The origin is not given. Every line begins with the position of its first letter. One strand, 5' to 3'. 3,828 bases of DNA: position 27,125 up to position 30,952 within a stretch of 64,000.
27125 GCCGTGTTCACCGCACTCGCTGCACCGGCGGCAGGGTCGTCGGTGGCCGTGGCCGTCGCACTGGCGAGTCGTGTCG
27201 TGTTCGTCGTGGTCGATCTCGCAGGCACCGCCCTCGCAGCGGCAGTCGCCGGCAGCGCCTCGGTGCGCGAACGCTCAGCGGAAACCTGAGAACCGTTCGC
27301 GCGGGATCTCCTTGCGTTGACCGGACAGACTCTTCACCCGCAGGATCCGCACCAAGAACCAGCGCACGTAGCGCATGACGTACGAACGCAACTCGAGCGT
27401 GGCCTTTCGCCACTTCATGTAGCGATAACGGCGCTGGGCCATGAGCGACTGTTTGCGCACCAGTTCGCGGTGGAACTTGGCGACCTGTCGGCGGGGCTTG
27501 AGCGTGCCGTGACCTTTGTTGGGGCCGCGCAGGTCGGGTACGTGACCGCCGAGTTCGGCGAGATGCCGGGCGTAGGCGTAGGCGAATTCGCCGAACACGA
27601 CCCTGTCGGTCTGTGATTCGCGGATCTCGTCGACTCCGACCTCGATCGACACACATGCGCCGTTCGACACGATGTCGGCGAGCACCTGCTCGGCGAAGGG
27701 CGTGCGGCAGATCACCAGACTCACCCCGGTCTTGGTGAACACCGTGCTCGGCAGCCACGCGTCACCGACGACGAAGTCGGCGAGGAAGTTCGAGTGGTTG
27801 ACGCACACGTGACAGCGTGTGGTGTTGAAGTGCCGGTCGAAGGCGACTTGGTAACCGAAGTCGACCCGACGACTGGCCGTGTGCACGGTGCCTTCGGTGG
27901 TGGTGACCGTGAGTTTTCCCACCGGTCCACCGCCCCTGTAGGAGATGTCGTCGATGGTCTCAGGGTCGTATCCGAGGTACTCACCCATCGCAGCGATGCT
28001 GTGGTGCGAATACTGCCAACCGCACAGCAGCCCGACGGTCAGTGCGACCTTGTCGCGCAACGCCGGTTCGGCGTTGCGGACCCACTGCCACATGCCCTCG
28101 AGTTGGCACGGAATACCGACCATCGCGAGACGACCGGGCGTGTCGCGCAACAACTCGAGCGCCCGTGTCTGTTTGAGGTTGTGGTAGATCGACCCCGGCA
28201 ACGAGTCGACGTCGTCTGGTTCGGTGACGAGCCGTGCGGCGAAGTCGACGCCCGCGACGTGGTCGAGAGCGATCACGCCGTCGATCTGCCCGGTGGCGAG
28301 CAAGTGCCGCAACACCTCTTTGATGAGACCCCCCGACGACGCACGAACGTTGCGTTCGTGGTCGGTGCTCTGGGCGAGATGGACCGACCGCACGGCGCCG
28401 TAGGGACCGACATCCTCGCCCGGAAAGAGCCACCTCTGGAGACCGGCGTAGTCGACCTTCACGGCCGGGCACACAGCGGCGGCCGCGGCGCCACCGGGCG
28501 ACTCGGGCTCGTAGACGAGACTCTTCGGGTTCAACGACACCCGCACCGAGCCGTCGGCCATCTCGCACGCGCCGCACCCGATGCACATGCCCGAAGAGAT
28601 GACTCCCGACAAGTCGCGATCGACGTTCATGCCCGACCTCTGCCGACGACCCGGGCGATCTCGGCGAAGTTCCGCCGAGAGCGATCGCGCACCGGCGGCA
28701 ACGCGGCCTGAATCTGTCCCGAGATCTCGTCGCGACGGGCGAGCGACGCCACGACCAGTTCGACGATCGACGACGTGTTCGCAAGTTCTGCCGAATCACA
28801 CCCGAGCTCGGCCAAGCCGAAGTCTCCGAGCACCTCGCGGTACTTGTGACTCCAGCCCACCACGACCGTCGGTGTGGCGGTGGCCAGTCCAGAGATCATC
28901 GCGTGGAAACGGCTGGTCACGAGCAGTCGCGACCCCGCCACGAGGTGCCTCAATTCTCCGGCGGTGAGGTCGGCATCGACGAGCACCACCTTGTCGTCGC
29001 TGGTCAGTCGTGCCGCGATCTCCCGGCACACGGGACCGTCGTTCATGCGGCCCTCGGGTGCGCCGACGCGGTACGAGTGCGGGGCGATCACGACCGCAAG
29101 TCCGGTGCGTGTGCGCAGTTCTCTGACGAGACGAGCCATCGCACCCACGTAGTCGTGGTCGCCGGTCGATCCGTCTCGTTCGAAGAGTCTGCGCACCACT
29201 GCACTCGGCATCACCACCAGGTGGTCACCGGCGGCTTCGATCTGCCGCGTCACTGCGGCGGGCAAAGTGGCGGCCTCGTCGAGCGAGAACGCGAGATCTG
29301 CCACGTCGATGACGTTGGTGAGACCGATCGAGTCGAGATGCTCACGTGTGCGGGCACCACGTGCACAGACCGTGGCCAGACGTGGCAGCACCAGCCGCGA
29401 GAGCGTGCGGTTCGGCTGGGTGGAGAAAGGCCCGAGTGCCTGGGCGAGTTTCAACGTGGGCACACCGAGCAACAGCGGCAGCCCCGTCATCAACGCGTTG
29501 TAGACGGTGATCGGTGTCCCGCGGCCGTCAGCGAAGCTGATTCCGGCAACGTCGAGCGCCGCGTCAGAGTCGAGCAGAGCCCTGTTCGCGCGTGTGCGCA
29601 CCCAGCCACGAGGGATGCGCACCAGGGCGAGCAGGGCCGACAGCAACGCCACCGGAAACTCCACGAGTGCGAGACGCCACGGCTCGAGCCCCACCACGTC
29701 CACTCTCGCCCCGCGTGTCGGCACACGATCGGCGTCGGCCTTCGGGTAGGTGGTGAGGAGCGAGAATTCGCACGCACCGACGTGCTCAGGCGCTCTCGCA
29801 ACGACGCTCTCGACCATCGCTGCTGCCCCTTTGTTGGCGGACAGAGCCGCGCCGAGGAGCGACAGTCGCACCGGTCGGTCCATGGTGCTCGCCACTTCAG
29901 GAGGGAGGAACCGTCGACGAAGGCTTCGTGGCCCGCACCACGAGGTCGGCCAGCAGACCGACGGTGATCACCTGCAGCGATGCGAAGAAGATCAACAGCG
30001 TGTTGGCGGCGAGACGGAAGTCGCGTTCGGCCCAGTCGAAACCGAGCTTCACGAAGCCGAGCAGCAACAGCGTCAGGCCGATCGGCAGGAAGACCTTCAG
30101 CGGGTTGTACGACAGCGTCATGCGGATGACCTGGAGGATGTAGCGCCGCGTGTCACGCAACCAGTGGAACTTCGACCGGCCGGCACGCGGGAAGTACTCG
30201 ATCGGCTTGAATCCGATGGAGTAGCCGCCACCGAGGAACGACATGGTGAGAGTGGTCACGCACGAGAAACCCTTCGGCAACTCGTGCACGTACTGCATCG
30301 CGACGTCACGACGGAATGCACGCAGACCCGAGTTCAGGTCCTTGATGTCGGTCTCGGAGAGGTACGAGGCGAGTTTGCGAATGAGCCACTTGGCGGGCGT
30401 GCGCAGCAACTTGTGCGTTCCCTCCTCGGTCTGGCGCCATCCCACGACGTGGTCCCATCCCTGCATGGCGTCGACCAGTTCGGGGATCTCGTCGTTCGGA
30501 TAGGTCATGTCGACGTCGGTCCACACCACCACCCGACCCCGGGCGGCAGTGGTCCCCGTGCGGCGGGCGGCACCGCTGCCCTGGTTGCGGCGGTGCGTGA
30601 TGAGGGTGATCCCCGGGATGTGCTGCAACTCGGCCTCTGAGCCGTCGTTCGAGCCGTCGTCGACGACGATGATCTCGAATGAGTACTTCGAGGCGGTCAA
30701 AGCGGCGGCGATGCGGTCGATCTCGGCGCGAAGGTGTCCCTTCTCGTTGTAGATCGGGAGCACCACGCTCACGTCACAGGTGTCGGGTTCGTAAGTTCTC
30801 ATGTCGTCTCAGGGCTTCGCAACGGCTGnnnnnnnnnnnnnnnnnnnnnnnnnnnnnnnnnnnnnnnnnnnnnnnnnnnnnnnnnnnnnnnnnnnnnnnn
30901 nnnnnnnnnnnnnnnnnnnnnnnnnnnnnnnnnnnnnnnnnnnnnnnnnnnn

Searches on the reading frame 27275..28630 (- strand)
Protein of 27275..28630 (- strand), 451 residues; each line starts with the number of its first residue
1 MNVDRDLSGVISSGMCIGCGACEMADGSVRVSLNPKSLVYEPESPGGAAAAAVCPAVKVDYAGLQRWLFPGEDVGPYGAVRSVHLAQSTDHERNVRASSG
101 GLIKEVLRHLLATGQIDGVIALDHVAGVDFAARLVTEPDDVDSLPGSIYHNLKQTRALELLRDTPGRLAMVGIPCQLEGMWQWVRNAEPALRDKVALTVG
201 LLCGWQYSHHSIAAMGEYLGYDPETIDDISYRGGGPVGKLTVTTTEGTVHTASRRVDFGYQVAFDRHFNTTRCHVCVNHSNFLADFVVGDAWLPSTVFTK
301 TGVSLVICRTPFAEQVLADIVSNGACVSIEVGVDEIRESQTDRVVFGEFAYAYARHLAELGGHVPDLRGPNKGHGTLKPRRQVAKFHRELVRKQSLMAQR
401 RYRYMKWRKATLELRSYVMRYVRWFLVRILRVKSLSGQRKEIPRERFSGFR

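Call 27: search_protein_families(library=pfam, proteins=[window:27275-28630:-], max_evalue=1)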
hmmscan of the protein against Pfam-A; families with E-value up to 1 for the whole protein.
window:27275-28630:- (451 aa): 3 families
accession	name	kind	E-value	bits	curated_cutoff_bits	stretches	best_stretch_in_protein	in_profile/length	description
PF04432.18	FrhB_FdhB_C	-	2e-25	89.9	23.3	1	167-325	3-141/150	Coenzyme F420 hydrogenase/dehydrogenase, beta subunit C terminus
PF04422.18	FrhB_FdhB_N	-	7e-11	42.6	22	1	84-153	2-72/78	Coenzyme F420 hydrogenase/dehydrogenase, beta subunit N-term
PF00037.32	Fer4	-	0.026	14.8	21.1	1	11-25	3-17/24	4Fe-4S binding domain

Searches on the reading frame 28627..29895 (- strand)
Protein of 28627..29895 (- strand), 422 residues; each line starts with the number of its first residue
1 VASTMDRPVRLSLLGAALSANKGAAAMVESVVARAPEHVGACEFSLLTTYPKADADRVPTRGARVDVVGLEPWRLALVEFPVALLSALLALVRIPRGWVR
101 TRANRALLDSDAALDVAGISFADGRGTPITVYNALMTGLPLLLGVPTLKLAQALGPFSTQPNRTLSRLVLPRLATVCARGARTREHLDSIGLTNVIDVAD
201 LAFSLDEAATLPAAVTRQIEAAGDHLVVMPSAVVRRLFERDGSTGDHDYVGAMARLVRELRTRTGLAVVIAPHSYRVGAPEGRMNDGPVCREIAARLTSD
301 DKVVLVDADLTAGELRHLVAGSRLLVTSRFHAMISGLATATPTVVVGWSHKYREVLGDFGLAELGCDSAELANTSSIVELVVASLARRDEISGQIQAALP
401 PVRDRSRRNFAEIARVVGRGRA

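Call 27: search_protein_families(library=pfam, proteins=[window:28627-29895:-], max_evalue=1)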
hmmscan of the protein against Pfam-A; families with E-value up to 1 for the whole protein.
window:28627-29895:- (422 aa): 2 families
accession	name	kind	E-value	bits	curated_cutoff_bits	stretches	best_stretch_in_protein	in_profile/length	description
PF04230.19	PS_pyruv_trans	-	4.1e-21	76.6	25.3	1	21-350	1-280/280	Polysaccharide pyruvyl transferase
PF04582.17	Reo_sigmaC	-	0.082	13.6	28.1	1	180-252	28-98/130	Reovirus sigma C capsid protein C-terminal domain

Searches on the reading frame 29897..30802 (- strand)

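Call 27: search_protein_families(library=pfam, proteins=[window:29897-30802:-], max_evalue=1)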
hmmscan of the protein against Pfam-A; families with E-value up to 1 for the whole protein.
window:29897-30802:- (301 aa): 5 families
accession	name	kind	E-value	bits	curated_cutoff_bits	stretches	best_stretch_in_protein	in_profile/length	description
PF00535.33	Glycos_transf_2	-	3.9e-27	95.7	23.3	1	12-169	1-165/168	Glycosyl transferase family 2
PF10111.15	Glyco_tranf_2_2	-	3.8e-06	27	27.3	1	12-108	1-101/276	Glycosyltransferase like family 2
PF09151.16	DUF1936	-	0.033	14.4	25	1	9-24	5-20/34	Domain of unknown function (DUF1936)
PF13704.12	Glyco_tranf_2_4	-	0.046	14.7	27.5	1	43-80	21-58/98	Glycosyl transferase family 2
PF13733.12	Glyco_transf_7N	-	0.26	11.4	27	1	4-52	38-90/134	N-terminal region of glycosyl transferase group 7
